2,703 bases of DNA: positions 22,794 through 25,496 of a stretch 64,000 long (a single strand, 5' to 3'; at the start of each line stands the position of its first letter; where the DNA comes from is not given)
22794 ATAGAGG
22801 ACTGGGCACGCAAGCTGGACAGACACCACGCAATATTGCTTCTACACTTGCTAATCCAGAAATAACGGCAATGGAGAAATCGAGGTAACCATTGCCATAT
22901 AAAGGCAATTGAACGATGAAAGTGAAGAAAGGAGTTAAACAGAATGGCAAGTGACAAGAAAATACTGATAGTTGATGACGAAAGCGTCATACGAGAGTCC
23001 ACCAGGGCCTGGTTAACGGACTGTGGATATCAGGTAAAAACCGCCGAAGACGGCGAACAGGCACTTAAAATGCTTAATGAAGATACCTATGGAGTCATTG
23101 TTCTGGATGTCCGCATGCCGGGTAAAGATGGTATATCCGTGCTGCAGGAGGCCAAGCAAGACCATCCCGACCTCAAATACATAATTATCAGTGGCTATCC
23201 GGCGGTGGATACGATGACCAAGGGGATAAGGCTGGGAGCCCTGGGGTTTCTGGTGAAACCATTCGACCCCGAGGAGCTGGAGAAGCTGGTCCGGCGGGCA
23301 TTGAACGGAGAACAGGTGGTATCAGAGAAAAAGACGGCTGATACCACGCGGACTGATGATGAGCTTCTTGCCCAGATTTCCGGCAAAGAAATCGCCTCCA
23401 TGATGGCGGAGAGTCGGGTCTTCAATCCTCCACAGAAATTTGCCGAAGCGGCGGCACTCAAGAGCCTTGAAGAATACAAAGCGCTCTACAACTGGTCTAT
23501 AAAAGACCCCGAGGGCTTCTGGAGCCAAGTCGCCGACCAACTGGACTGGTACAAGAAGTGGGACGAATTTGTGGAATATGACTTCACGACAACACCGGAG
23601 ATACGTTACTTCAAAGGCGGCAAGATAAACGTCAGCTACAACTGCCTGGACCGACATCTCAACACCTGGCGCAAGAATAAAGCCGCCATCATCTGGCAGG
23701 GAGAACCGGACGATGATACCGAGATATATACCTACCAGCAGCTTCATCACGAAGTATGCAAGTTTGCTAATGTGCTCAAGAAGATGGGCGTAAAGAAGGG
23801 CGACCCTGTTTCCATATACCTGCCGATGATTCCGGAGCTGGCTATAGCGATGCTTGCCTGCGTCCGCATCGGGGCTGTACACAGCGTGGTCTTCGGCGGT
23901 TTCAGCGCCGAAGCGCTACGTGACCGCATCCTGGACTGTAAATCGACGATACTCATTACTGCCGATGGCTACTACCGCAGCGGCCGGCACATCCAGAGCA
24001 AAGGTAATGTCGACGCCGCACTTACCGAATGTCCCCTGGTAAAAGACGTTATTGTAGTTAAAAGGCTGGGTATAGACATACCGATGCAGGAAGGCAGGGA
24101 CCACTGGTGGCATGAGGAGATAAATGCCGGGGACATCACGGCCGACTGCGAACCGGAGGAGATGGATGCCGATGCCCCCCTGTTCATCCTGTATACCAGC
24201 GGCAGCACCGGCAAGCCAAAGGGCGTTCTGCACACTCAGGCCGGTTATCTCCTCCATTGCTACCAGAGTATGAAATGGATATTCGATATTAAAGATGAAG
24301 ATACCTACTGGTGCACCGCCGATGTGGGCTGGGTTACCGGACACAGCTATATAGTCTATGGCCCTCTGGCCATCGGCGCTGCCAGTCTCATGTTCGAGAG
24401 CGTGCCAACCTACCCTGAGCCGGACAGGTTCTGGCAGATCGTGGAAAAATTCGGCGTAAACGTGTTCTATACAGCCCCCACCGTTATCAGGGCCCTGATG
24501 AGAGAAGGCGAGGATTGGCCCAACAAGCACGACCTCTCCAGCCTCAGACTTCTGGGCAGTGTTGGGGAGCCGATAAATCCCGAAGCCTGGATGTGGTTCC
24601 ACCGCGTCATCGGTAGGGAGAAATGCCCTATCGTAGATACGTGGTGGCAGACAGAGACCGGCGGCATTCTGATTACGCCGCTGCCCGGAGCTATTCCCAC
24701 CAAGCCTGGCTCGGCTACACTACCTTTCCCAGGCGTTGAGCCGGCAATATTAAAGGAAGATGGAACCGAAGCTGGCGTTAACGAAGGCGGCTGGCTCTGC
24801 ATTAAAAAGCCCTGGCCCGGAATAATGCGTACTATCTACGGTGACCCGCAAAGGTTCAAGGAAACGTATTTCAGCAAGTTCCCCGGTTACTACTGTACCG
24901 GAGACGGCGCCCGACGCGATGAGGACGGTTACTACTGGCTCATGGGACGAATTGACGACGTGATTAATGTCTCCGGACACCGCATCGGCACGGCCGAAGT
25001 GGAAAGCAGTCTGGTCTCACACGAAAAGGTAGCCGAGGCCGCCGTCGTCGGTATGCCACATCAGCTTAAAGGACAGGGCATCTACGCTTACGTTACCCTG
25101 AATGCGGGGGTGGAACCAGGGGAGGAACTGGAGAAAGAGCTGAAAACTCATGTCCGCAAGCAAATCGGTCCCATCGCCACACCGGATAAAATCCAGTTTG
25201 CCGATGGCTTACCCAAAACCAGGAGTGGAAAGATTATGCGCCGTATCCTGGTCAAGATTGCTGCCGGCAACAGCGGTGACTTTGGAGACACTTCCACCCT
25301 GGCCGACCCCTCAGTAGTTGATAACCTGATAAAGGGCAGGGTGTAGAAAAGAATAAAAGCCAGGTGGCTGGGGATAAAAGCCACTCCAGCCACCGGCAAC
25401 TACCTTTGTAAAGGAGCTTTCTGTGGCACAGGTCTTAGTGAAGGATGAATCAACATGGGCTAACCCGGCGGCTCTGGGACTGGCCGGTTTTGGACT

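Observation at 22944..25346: Receiver (REC) domain fused in-frame to AMP-forming acetyl-CoA synthetase: a response regulator whose output is a metabolic enzyme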

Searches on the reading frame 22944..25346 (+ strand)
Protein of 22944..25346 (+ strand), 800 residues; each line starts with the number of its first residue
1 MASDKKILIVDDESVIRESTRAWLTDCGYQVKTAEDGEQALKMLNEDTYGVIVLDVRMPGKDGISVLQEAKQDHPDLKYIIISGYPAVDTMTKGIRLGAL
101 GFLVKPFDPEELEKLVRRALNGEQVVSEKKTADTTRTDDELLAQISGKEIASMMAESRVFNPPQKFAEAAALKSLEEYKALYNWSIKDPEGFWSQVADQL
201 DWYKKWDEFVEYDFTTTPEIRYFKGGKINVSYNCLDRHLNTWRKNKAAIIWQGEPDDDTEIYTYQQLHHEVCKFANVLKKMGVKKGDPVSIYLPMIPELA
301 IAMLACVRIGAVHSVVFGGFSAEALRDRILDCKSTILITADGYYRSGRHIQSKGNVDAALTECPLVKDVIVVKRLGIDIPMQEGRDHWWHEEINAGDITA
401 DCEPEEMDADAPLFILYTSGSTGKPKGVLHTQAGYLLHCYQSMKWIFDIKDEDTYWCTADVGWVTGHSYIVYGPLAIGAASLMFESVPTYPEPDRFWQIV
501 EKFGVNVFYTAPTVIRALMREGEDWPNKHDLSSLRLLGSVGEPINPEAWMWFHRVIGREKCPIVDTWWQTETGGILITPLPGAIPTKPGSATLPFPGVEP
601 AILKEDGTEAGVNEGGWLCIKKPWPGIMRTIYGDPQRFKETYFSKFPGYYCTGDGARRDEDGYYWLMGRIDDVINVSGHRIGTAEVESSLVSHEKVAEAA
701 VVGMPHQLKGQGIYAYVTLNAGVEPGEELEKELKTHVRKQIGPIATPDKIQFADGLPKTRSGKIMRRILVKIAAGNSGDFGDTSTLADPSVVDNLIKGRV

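Call 3: search_protein_families(library=pfam, proteins=[window:22944-25346:+], max_evalue=0.01)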
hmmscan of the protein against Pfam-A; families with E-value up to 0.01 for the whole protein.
window:22944-25346:+ (800 aa): 4 families
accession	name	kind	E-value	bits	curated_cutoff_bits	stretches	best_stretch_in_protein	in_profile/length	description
PF00501.34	AMP-binding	-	2e-89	300.5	29.9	1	239-631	5-383/384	AMP-binding enzyme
PF13193.12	AMP-binding_C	-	1.1e-29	103.6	24.5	1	685-763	1-76/76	AMP-binding enzyme C-terminal domain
PF00072.30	Response_reg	-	2.9e-29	101.9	30.2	1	7-116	1-110/111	Response regulator receiver domain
PF16177.11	ACAS_N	-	6.3e-21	74.4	27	1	178-234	1-55/55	Acetyl-coenzyme A synthetase N-terminus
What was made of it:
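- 22944..23309 (+): Receiver (REC) domain, aa 1-122, with the phospho-acceptor D55 at codon 23106-23108. PF00072 scores 101.9 bits (call 3).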

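Call 4: search_protein_families(library=ncbifam, proteins=[window:22944-25346:+], max_evalue=0.001)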
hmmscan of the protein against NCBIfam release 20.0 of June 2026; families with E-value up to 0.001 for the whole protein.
window:22944-25346:+ (800 aa): 201 families (the best 25 are shown)
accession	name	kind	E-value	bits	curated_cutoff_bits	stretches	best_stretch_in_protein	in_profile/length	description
NF001208.0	PRK00174.1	subfamily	0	1059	657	1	151-798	3-644/649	acetate--CoA ligase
TIGR02188.1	Ac_CoA_lig_AcsA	equivalog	0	1015.7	724.95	1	173-797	2-628/629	acetate--CoA ligase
NF007815.0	PRK10524.1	equivalog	5.5e-181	603.3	955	1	176-795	2-623/629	propionate--CoA ligase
NF003313.0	PRK04319.1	equivalog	1.8e-167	558.1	729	1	213-787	27-573/574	acetate--CoA ligase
TIGR02316.1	propion_prpE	equivalog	2.1e-166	555.2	827.4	1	177-795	2-622/628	propionate--CoA ligase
NF002937.0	PRK03584.1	subfamily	1.5e-112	377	639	1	165-794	25-647/657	acetoacetate--CoA ligase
TIGR01217.1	ac_ac_CoA_syn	equivalog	3.7e-85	286.4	520.9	1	166-779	26-630/652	acetoacetate--CoA ligase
NF047394.1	AcylCoAsynMbcS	equivalog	6.9e-83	279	850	1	240-769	19-516/525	acyl-CoA synthetase MbcS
NF004837.0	PRK06187.1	subfamily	1.4e-75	254.5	476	1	241-769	19-518/531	long-chain-fatty-acid--CoA ligase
NF005714.0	PRK07529.1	subfamily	3.3e-63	214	632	1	231-772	32-575/640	acyl-CoA synthetase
TIGR02262.1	benz_CoA_lig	subfamily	9.7e-63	212.6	375.25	1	228-769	3-505/508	benzoate-CoA ligase family protein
NF006182.0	PRK08316.1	subfamily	2.5e-54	184.6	663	1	245-770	26-514/523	fatty acyl-CoA synthetase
NF006181.0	PRK08314.1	subfamily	1.5e-50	172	705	1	261-771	49-552/563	long-chain-fatty-acid--CoA ligase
TIGR03098.1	ligase_PEP_1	hypoth_equivalog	4.6e-49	167.2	592.35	1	259-769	23-514/517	acyl-CoA ligase (AMP-forming), exosortase A system-associated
NF005947.1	PRK08008.1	equivalog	1.2e-46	159.4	651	1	243-769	20-517/518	crotonobetaine/carnitine-CoA ligase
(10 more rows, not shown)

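Call 5: find_homologous_proteins(query=window:22944-25346:+, max_evalue=1e-10)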
Query window:22944-25346:+ (800 aa): 8000 proteins with E <= 1e-10 among 8000 candidates; the best 120 are listed.
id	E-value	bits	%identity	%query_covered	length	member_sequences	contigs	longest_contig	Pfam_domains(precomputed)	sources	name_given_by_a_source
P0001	0.0e+0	1839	97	100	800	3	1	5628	PF16177.12,PF00501.35,PF13193.13,PF00072.31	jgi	jgi:acetyl-CoA synthetase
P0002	0.0e+0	1638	86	100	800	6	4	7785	PF16177.12,PF00501.35,PF13193.13,PF00072.31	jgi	-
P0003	0.0e+0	1623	85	100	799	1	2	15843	PF16177.12,PF00501.35,PF13193.13,PF00072.31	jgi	jgi:acetyl-CoA synthetase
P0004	0.0e+0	1619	84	100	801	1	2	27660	PF16177.12,PF00501.35,PF13193.13,PF00072.31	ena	-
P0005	0.0e+0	1619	84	100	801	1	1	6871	PF16177.12,PF00501.35,PF13193.13,PF00072.31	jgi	jgi:acetyl-CoA synthetase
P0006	0.0e+0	1618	85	100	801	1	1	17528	PF16177.12,PF00501.35,PF13193.13,PF00072.31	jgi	-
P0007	0.0e+0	1618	84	100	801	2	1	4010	PF16177.12,PF00501.35,PF13193.13,PF00072.31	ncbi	-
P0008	0.0e+0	1616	85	100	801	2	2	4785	PF16177.12,PF00501.35,PF13193.13,PF00072.31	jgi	jgi:acetyl-CoA synthetase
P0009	0.0e+0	1610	84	100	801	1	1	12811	PF16177.12,PF00501.35,PF13193.13,PF00072.31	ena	-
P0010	0.0e+0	1605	83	100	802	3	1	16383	PF16177.12,PF00501.35,PF13193.13,PF00072.31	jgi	-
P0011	0.0e+0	1602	83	100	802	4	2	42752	PF16177.12,PF00501.35,PF13193.13,PF00072.31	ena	-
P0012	0.0e+0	1595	83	100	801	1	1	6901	PF16177.12,PF00501.35,PF13193.13,PF00072.31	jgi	-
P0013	0.0e+0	1590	83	100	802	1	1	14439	PF16177.12,PF00501.35,PF13193.13,PF00072.31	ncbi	-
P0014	0.0e+0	1587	83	100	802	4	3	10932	PF16177.12,PF00501.35,PF13193.13,PF00072.31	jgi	jgi:acetyl-CoA synthetase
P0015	0.0e+0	1585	82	100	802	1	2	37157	PF16177.12,PF00501.35,PF13193.13,PF00072.31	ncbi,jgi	-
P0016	0.0e+0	1576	82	100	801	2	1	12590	PF16177.12,PF00501.35,PF13193.13,PF00072.31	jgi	jgi:acetyl-CoA synthetase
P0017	0.0e+0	1573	82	100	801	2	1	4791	PF16177.12,PF00501.35,PF13193.13,PF00072.31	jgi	-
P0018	0.0e+0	1573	82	100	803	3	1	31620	PF16177.12,PF00501.35,PF13193.13,PF00072.31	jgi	jgi:acetyl-CoA synthetase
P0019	0.0e+0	1573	82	100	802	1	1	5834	PF16177.12,PF00501.35,PF13193.13,PF00072.31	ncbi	-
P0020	0.0e+0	1571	83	100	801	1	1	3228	PF16177.12,PF00501.35,PF13193.13,PF00072.31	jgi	jgi:acetyl-CoA synthetase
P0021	0.0e+0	1569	83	100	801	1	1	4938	PF16177.12,PF00501.35,PF13193.13,PF00072.31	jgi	jgi:acetyl-CoA synthetase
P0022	0.0e+0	1569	82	100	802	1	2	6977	PF16177.12,PF00501.35,PF13193.13,PF00072.31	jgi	jgi:acetyl-CoA synthetase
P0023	0.0e+0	1567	82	100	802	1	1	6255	PF16177.12,PF00501.35,PF13193.13,PF00072.31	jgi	-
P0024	0.0e+0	1567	82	100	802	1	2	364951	PF16177.12,PF00501.35,PF13193.13,PF00072.31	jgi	jgi:acetyl-CoA synthetase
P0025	0.0e+0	1567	82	100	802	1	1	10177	PF16177.12,PF00501.35,PF13193.13,PF00072.31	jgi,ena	-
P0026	0.0e+0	1566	82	100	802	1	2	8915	PF16177.12,PF00501.35,PF13193.13,PF00072.31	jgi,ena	-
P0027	0.0e+0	1566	82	100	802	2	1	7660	PF16177.12,PF00501.35,PF13193.13,PF00072.31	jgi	jgi:acetyl-CoA synthetase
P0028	0.0e+0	1564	82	100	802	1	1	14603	PF16177.12,PF00501.35,PF13193.13,PF00072.31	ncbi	-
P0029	0.0e+0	1561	81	100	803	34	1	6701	PF16177.12,PF00501.35,PF13193.13,PF00072.31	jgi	jgi:acetyl-CoA synthetase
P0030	0.0e+0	1558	82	100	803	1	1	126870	PF16177.12,PF00501.35,PF13193.13,PF00072.31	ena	-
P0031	0.0e+0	1556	82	100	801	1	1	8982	PF16177.12,PF00501.35,PF13193.13,PF00072.31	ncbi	-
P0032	0.0e+0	1555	82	100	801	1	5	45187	PF16177.12,PF00501.35,PF13193.13,PF00072.31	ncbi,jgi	-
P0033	0.0e+0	1555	82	100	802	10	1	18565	PF16177.12,PF00501.35,PF13193.13,PF00072.31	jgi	jgi:acetyl-CoA synthetase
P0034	0.0e+0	1552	82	100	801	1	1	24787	PF16177.12,PF00501.35,PF13193.13,PF00072.31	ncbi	-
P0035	0.0e+0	1551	82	100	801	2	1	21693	PF16177.12,PF00501.35,PF13193.13,PF00072.31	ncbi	-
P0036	0.0e+0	1545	80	100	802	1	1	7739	PF16177.12,PF00501.35,PF13193.13,PF00072.31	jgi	jgi:acetyl-CoA synthetase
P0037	0.0e+0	1545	80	100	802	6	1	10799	PF16177.12,PF00501.35,PF13193.13,PF00072.31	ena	-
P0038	0.0e+0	1530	80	100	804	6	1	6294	PF16177.12,PF00501.35,PF13193.13,PF00072.31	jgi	-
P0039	0.0e+0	1528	79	100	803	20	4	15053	PF16177.12,PF00501.35,PF13193.13,PF00072.31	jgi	-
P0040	0.0e+0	1501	78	100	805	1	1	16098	PF16177.12,PF00501.35,PF13193.13,PF00072.31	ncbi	-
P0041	0.0e+0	1489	77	100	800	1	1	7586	PF16177.12,PF00501.35,PF13193.13,PF00072.31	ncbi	ncbi:acetate--CoA ligase [Chloroflexota bacterium]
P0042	0.0e+0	1462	76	100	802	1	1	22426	PF16177.12,PF00501.35,PF13193.13,PF00072.31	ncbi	-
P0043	0.0e+0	1456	76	100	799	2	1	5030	PF16177.12,PF00501.35,PF13193.13,PF00072.31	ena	-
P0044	0.0e+0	1453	76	100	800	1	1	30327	PF16177.12,PF00501.35,PF13193.13,PF00072.31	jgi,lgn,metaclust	metaclust:\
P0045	0.0e+0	1446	75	99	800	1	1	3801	PF16177.12,PF00501.35,PF13193.13,PF00072.31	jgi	jgi:acetyl-CoA synthetase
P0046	0.0e+0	1444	75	100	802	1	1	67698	PF16177.12,PF00501.35,PF13193.13,PF00072.31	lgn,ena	-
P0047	0.0e+0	1439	74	100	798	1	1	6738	PF16177.12,PF00501.35,PF13193.13,PF00072.31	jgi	jgi:acetyl-CoA synthetase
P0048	0.0e+0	1424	75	100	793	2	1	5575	PF16177.12,PF00501.35,PF13193.13,PF00072.31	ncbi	-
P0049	0.0e+0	1408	74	100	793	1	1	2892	PF16177.12,PF00501.35,PF13193.13,PF00072.31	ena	-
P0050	0.0e+0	1408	73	99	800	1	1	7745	PF16177.12,PF00501.35,PF13193.13,PF00072.31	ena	-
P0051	0.0e+0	1407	74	100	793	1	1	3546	PF16177.12,PF00501.35,PF13193.13,PF00072.31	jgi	-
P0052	0.0e+0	1401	73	100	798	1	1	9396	PF16177.12,PF00501.35,PF13193.13,PF00072.31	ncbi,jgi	jgi:acetyl-CoA synthetase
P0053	0.0e+0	1401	73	99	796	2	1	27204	PF16177.12,PF00501.35,PF13193.13,PF00072.31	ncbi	-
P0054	0.0e+0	1400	73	100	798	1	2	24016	PF16177.12,PF00501.35,PF13193.13,PF00072.31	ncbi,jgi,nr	ncbi:MAG: acetate--CoA ligase [Dehalococcoidia bacterium]|nr:MAG: acetate--CoA ligase [Dehalococcoid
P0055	0.0e+0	1397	72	99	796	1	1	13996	PF16177.12,PF00501.35,PF13193.13,PF00072.31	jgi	jgi:acetyl-CoA synthetase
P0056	0.0e+0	1397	72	99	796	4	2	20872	PF16177.12,PF00501.35,PF13193.13,PF00072.31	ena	-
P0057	0.0e+0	1391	72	100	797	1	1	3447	PF16177.12,PF00501.35,PF13193.13,PF00072.31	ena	-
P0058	0.0e+0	1391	72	100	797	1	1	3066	PF16177.12,PF00501.35,PF13193.13,PF00072.31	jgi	-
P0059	0.0e+0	1387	72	100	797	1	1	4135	PF16177.12,PF00501.35,PF13193.13,PF00072.31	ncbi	-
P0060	0.0e+0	1386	71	100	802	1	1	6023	PF16177.12,PF00501.35,PF13193.13,PF00072.31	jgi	jgi:acetyl-CoA synthetase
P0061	0.0e+0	1385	71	100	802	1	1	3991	PF16177.12,PF00501.35,PF13193.13,PF00072.31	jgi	jgi:acetyl-CoA synthetase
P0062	0.0e+0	1380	71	100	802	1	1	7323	PF16177.12,PF00501.35,PF13193.13,PF00072.31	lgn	-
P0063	0.0e+0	1380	72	100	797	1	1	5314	PF16177.12,PF00501.35,PF13193.13,PF00072.31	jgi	jgi:acetyl-CoA synthetase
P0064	0.0e+0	1379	72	99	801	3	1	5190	PF16177.12,PF00501.35,PF13193.13,PF00072.31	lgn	-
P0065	0.0e+0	1379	72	100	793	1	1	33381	PF16177.12,PF00501.35,PF13193.13,PF00072.31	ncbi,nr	ncbi:MAG: acetate--CoA ligase [Chloroflexi bacterium]|nr:acetate--CoA ligase [Chloroflexota bacteriu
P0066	0.0e+0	1376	72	100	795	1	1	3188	PF16177.12,PF00501.35,PF13193.13,PF00072.31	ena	-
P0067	0.0e+0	1376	71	100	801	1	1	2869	PF16177.12,PF00501.35,PF13193.13,PF00072.31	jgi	-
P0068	0.0e+0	1371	71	100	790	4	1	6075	PF16177.12,PF00501.35,PF13193.13,PF00072.31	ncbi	ncbi:MAG: acetate--CoA ligase [Chloroflexota bacterium]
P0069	0.0e+0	1368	71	100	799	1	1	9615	PF16177.12,PF00501.35,PF13193.13,PF00072.31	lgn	-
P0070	0.0e+0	1364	71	100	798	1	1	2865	PF16177.12,PF00501.35,PF13193.13,PF00072.31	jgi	jgi:acetyl-CoA synthetase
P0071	0.0e+0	1364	70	100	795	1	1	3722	PF16177.12,PF00501.35,PF13193.13,PF00072.31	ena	-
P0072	0.0e+0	1356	70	100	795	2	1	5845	PF16177.12,PF00501.35,PF13193.13,PF00072.31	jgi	-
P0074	0.0e+0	1324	70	100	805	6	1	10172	PF16177.12,PF00501.35,PF13193.13,PF00072.31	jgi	jgi:acetyl-CoA synthetase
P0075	0.0e+0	1323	70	99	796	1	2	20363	PF16177.12,PF00501.35,PF13193.13,PF00072.31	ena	-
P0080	0.0e+0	1310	69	99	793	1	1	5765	PF16177.12,PF00501.35,PF13193.13,PF00072.31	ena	-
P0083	0.0e+0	1308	67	100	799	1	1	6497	PF16177.12,PF00501.35,PF13193.13,PF00072.31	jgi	-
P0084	0.0e+0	1307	69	99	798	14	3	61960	PF16177.12,PF00501.35,PF13193.13,PF00072.31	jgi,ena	-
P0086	0.0e+0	1292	81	82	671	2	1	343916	PF16177.12,PF00501.35,PF13193.13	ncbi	-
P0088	0.0e+0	1271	65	100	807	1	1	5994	PF16177.12,PF00501.35,PF13193.13,PF00072.31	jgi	jgi:acetyl-CoA synthetase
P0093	0.0e+0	1259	66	100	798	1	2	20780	PF16177.12,PF00501.35,PF13193.13,PF00072.31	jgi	-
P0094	0.0e+0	1256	66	99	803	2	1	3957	PF16177.12,PF00501.35,PF13193.13,PF00072.31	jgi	-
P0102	0.0e+0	1252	67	99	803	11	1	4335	PF16177.12,PF00501.35,PF13193.13,PF00072.31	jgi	jgi:acetyl-CoA synthetase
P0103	0.0e+0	1252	65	100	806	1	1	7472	PF16177.12,PF00501.35,PF13193.13,PF00072.31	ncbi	-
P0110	0.0e+0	1249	65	100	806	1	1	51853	PF16177.12,PF00501.35,PF13193.13,PF00072.31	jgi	jgi:acetyl-CoA synthetase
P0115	0.0e+0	1248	65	99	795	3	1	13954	PF16177.12,PF00501.35,PF13193.13,PF00072.31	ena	-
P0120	0.0e+0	1246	65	99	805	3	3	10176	PF16177.12,PF00501.35,PF13193.13,PF00072.31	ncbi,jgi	jgi:acetyl-CoA synthetase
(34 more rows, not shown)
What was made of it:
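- The same reading frame is found in independent assemblies from four data sources (call 5).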

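Call 13: find_encoding_contigs(protein=P0024, flank=8000, max_places=2)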
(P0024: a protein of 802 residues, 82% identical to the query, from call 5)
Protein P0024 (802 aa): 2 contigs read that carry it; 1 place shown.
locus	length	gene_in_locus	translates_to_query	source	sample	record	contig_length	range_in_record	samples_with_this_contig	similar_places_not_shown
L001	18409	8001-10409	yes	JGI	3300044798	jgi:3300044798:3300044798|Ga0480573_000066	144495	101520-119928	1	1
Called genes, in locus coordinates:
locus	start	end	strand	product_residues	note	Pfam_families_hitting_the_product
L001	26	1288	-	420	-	PF09861:Lar_N, PF04015:DUF362 (faint), PF21113:LarA_C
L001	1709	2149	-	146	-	-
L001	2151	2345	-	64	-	-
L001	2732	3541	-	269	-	PF03449:GreA_GreB_N, PF01272:GreA_GreB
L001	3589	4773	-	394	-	PF00890:FAD_binding_2 (faint), PF01266:DAO, PF01494:FAD_binding_3, PF03486:HI0933_like, PF05834:Lycopene_cycl, PF07992:Pyr_redox_2, PF12831:FAD_oxidored (weak), PF13450:NAD_binding_8 (weak), +3 more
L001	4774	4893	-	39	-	-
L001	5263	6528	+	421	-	PF00512:HisKA, PF02518:HATPase_c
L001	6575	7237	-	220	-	PF00072:Response_reg, PF00196:GerE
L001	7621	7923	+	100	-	-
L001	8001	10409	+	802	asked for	PF00072:Response_reg, PF16177:ACAS_N, PF00501:AMP-binding, PF13193:AMP-binding_C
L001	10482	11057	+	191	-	PF01184:Gpr1_Fun34_YaaH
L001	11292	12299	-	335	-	PF00005:ABC_tran, PF08352:oligo_HPY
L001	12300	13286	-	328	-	PF00005:ABC_tran, PF13304:AAA_21 (faint), PF08352:oligo_HPY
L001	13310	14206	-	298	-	PF12911:OppC_N, PF00528:BPD_transp_1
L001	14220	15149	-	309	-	PF19300:BPD_transp_1_N, PF00528:BPD_transp_1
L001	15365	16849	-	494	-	PF00496:SBP_bac_5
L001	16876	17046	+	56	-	-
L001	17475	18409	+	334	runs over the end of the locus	PF02754:CCG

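Call 14: find_encoding_contigs(protein=P0084, flank=8000, max_places=2)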
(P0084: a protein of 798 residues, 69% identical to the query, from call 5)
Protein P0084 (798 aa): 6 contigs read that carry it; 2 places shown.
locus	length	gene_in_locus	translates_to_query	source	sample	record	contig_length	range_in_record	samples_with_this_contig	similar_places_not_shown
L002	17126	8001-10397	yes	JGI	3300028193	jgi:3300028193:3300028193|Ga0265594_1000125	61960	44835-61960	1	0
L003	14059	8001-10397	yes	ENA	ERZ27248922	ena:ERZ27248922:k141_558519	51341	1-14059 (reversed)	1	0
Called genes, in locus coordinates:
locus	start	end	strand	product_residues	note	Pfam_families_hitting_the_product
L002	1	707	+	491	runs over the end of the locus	PF00749:tRNA-synt_1c, PF19269:Anticodon_2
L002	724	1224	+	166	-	PF19620:DUF6125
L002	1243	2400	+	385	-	PF02515:CoA_transf_3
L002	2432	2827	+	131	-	PF01957:NfeD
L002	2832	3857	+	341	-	PF04055:Radical_SAM (weak)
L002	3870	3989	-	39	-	-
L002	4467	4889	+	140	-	PF02662:FlpD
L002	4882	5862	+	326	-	PF01058:Oxidored_q6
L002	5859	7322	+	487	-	PF27537:HoxH, PF00374:NiFeSe_Hases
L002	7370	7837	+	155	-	PF01750:HycI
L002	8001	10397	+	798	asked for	PF00072:Response_reg, PF16177:ACAS_N, PF00501:AMP-binding, PF13193:AMP-binding_C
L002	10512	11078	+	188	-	PF01184:Gpr1_Fun34_YaaH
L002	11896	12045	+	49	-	PF24434:DUF7557 (weak)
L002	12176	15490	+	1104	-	-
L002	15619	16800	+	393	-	PF19077:Big_13 (weak), PF00404:Dockerin_1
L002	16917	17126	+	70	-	?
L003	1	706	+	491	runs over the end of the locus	PF00749:tRNA-synt_1c, PF19269:Anticodon_2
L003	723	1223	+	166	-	PF19620:DUF6125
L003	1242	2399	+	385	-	PF02515:CoA_transf_3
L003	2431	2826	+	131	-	PF01957:NfeD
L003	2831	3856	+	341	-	PF04055:Radical_SAM (weak)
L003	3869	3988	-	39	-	-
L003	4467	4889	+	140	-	PF02662:FlpD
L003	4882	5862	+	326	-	PF01058:Oxidored_q6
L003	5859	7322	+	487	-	PF27537:HoxH, PF00374:NiFeSe_Hases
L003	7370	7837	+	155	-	PF01750:HycI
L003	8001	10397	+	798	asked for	PF00072:Response_reg, PF16177:ACAS_N, PF00501:AMP-binding, PF13193:AMP-binding_C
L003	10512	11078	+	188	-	PF01184:Gpr1_Fun34_YaaH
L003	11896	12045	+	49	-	PF24434:DUF7557 (weak)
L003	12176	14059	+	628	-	?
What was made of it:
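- One intact-REC lineage (L002/L003) has no kinase within 8 kb (call 14). The L002/L003 lineage keeps D55 but has no nearby kinase (call 14).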

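Call 15: find_encoding_contigs(protein=P0086, flank=8000, max_places=2)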
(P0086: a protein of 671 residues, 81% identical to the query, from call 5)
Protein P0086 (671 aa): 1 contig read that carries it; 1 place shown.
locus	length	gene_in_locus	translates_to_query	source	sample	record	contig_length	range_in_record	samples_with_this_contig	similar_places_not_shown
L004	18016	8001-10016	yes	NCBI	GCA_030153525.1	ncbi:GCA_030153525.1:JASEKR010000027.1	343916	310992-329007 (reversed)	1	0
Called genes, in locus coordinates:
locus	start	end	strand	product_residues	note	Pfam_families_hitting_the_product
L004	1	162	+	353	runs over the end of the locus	PF00534:Glycos_transf_1, PF13692:Glyco_trans_1_4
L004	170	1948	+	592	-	PF02223:Thymidylate_kin (faint), PF14907:NTP_transf_5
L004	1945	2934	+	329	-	PF13439:Glyco_transf_4, PF13477:Glyco_trans_4_2 (weak), PF00534:Glycos_transf_1, PF13692:Glyco_trans_1_4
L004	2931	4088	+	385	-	PF13439:Glyco_transf_4, PF13579:Glyco_trans_4_4, PF00534:Glycos_transf_1, PF13692:Glyco_trans_1_4, PF13524:Glyco_trans_1_2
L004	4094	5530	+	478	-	PF04932:Wzy_C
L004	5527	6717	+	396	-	PF13439:Glyco_transf_4, PF13579:Glyco_trans_4_4 (weak), PF00534:Glycos_transf_1, PF13692:Glyco_trans_1_4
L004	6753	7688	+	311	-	PF00106:adh_short (weak), PF01073:3Beta_HSD, PF01370:Epimerase, PF02719:Polysacc_synt_2, PF04321:RmlD_sub_bind, PF07993:NAD_binding_4, PF13460:NAD_binding_10, PF16363:GDP_Man_Dehyd, +1 more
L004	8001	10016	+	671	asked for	PF16177:ACAS_N, PF00501:AMP-binding, PF13193:AMP-binding_C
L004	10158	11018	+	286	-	-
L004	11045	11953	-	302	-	PF00781:DAGK_cat, PF19279:YegS_C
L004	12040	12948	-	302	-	PF09754:PAC2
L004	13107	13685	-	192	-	PF02525:Flavodoxin_2, PF03358:FMN_red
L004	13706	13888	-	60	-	PF01361:Tautomerase, PF14552:Tautomerase_2 (weak)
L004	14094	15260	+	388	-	PF01590:GAF, PF13185:GAF_2, PF13487:HD_5, PF01966:HD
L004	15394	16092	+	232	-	PF00072:Response_reg, PF00486:Trans_reg_C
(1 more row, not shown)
